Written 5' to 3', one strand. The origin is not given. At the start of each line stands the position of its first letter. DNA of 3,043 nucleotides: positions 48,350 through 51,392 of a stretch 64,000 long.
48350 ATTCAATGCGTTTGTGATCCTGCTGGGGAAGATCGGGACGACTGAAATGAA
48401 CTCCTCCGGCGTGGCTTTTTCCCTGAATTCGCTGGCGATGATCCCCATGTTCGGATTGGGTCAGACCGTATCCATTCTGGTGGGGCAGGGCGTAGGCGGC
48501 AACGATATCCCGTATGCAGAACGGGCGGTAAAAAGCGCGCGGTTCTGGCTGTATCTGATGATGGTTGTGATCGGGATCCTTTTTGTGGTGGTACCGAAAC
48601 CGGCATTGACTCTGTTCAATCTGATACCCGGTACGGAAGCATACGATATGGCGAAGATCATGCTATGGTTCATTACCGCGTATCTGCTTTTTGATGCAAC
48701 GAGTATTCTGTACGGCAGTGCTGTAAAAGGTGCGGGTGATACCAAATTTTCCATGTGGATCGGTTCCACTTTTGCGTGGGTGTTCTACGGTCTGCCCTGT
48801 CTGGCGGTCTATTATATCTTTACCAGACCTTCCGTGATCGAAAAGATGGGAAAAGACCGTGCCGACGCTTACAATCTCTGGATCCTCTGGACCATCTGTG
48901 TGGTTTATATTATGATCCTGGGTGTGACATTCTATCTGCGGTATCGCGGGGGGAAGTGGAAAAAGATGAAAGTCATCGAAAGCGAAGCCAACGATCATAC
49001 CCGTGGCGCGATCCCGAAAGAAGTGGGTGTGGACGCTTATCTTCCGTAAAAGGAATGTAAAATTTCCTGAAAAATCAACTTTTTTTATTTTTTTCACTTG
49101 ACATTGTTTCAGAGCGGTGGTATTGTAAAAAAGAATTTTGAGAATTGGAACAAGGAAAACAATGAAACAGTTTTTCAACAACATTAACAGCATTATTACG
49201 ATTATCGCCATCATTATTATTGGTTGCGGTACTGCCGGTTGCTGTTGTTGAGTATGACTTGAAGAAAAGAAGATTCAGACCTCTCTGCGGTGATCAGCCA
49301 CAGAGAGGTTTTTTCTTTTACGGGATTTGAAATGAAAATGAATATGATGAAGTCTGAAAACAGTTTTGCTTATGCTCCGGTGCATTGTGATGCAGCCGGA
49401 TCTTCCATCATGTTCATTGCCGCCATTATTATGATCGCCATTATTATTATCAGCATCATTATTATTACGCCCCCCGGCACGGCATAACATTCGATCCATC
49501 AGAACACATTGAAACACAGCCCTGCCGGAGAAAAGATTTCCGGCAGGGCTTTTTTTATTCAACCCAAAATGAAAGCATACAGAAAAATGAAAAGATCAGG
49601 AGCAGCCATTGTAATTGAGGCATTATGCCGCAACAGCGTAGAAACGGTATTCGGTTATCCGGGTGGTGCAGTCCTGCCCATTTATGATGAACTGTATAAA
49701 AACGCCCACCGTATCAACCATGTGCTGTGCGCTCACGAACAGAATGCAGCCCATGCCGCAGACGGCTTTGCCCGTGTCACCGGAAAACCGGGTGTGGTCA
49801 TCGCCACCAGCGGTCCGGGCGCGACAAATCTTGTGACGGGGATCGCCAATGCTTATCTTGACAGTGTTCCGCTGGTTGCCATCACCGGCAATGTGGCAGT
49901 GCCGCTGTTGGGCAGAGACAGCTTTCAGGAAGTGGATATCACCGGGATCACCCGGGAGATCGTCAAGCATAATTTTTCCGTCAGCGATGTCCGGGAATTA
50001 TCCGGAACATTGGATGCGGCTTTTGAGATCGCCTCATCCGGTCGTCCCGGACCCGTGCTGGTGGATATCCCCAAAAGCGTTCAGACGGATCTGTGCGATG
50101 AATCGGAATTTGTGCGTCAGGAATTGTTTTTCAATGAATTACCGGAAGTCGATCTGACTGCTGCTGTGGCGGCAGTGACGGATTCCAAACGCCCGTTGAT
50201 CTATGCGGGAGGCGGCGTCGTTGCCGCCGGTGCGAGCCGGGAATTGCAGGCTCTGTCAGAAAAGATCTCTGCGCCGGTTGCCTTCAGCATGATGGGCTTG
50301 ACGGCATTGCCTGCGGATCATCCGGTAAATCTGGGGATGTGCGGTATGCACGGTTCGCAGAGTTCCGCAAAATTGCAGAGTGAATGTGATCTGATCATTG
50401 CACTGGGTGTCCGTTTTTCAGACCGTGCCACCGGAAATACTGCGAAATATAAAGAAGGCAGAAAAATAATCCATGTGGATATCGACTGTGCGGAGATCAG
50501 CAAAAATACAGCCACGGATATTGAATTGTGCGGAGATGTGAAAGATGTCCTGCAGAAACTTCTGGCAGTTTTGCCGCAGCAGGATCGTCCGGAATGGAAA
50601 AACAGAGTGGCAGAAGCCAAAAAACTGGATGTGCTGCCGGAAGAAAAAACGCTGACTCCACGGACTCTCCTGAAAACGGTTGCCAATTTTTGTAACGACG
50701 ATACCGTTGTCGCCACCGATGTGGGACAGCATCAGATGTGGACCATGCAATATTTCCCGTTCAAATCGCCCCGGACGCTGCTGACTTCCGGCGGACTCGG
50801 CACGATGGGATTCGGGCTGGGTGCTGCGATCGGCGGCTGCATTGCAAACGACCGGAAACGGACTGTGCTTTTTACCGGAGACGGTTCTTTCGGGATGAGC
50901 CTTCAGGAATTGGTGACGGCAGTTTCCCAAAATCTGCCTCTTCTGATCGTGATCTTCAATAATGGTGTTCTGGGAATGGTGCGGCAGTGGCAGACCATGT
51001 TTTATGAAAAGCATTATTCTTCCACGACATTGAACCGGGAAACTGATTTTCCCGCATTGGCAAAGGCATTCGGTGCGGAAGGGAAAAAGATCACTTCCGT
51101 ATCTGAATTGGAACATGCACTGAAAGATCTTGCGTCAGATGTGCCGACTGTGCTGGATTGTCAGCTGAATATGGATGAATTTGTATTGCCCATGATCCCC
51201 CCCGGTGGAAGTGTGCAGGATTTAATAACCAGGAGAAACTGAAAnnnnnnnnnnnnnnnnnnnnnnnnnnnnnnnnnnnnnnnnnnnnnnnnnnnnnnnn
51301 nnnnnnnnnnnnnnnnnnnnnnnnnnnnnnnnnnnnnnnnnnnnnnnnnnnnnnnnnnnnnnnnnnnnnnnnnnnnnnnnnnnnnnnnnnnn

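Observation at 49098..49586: Two tandem Ile-codon leader-peptide attenuators in front of ilvB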

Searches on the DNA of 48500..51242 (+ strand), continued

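Call 65: search_with_rna_model(model_id=R1, sources=[L007, L043, L206, L058, L006, L038, L017, L012], max_evalue=0.001, show_alignments=8)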
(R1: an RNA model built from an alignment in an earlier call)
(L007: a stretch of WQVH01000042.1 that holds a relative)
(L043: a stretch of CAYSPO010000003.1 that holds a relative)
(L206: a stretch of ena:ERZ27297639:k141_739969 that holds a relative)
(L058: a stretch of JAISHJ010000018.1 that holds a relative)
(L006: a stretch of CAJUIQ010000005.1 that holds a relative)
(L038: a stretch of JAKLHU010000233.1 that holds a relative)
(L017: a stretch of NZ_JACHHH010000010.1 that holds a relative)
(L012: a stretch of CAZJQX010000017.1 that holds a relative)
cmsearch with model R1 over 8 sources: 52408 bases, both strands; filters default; matches with E-value up to 0.001: 9.
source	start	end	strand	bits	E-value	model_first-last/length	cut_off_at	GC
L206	1069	1233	+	164.4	5.1e-36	1-171/171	no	0.39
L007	406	567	+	41.3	1.2e-07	1-171/171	no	0.42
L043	2783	2942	+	40.5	1.7e-07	1-171/171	no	0.35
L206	766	927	-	37.6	8.1e-07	1-171/171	no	0.41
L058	2821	2995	+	32.1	1.5e-05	1-171/171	no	0.34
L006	2825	2990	+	29.2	7.1e-05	1-171/171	no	0.44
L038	655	830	+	26.9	0.00023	1-171/171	no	0.52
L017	2813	2989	+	26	0.00039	1-171/171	no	0.36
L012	2801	2971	+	25.8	0.00043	1-171/171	no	0.4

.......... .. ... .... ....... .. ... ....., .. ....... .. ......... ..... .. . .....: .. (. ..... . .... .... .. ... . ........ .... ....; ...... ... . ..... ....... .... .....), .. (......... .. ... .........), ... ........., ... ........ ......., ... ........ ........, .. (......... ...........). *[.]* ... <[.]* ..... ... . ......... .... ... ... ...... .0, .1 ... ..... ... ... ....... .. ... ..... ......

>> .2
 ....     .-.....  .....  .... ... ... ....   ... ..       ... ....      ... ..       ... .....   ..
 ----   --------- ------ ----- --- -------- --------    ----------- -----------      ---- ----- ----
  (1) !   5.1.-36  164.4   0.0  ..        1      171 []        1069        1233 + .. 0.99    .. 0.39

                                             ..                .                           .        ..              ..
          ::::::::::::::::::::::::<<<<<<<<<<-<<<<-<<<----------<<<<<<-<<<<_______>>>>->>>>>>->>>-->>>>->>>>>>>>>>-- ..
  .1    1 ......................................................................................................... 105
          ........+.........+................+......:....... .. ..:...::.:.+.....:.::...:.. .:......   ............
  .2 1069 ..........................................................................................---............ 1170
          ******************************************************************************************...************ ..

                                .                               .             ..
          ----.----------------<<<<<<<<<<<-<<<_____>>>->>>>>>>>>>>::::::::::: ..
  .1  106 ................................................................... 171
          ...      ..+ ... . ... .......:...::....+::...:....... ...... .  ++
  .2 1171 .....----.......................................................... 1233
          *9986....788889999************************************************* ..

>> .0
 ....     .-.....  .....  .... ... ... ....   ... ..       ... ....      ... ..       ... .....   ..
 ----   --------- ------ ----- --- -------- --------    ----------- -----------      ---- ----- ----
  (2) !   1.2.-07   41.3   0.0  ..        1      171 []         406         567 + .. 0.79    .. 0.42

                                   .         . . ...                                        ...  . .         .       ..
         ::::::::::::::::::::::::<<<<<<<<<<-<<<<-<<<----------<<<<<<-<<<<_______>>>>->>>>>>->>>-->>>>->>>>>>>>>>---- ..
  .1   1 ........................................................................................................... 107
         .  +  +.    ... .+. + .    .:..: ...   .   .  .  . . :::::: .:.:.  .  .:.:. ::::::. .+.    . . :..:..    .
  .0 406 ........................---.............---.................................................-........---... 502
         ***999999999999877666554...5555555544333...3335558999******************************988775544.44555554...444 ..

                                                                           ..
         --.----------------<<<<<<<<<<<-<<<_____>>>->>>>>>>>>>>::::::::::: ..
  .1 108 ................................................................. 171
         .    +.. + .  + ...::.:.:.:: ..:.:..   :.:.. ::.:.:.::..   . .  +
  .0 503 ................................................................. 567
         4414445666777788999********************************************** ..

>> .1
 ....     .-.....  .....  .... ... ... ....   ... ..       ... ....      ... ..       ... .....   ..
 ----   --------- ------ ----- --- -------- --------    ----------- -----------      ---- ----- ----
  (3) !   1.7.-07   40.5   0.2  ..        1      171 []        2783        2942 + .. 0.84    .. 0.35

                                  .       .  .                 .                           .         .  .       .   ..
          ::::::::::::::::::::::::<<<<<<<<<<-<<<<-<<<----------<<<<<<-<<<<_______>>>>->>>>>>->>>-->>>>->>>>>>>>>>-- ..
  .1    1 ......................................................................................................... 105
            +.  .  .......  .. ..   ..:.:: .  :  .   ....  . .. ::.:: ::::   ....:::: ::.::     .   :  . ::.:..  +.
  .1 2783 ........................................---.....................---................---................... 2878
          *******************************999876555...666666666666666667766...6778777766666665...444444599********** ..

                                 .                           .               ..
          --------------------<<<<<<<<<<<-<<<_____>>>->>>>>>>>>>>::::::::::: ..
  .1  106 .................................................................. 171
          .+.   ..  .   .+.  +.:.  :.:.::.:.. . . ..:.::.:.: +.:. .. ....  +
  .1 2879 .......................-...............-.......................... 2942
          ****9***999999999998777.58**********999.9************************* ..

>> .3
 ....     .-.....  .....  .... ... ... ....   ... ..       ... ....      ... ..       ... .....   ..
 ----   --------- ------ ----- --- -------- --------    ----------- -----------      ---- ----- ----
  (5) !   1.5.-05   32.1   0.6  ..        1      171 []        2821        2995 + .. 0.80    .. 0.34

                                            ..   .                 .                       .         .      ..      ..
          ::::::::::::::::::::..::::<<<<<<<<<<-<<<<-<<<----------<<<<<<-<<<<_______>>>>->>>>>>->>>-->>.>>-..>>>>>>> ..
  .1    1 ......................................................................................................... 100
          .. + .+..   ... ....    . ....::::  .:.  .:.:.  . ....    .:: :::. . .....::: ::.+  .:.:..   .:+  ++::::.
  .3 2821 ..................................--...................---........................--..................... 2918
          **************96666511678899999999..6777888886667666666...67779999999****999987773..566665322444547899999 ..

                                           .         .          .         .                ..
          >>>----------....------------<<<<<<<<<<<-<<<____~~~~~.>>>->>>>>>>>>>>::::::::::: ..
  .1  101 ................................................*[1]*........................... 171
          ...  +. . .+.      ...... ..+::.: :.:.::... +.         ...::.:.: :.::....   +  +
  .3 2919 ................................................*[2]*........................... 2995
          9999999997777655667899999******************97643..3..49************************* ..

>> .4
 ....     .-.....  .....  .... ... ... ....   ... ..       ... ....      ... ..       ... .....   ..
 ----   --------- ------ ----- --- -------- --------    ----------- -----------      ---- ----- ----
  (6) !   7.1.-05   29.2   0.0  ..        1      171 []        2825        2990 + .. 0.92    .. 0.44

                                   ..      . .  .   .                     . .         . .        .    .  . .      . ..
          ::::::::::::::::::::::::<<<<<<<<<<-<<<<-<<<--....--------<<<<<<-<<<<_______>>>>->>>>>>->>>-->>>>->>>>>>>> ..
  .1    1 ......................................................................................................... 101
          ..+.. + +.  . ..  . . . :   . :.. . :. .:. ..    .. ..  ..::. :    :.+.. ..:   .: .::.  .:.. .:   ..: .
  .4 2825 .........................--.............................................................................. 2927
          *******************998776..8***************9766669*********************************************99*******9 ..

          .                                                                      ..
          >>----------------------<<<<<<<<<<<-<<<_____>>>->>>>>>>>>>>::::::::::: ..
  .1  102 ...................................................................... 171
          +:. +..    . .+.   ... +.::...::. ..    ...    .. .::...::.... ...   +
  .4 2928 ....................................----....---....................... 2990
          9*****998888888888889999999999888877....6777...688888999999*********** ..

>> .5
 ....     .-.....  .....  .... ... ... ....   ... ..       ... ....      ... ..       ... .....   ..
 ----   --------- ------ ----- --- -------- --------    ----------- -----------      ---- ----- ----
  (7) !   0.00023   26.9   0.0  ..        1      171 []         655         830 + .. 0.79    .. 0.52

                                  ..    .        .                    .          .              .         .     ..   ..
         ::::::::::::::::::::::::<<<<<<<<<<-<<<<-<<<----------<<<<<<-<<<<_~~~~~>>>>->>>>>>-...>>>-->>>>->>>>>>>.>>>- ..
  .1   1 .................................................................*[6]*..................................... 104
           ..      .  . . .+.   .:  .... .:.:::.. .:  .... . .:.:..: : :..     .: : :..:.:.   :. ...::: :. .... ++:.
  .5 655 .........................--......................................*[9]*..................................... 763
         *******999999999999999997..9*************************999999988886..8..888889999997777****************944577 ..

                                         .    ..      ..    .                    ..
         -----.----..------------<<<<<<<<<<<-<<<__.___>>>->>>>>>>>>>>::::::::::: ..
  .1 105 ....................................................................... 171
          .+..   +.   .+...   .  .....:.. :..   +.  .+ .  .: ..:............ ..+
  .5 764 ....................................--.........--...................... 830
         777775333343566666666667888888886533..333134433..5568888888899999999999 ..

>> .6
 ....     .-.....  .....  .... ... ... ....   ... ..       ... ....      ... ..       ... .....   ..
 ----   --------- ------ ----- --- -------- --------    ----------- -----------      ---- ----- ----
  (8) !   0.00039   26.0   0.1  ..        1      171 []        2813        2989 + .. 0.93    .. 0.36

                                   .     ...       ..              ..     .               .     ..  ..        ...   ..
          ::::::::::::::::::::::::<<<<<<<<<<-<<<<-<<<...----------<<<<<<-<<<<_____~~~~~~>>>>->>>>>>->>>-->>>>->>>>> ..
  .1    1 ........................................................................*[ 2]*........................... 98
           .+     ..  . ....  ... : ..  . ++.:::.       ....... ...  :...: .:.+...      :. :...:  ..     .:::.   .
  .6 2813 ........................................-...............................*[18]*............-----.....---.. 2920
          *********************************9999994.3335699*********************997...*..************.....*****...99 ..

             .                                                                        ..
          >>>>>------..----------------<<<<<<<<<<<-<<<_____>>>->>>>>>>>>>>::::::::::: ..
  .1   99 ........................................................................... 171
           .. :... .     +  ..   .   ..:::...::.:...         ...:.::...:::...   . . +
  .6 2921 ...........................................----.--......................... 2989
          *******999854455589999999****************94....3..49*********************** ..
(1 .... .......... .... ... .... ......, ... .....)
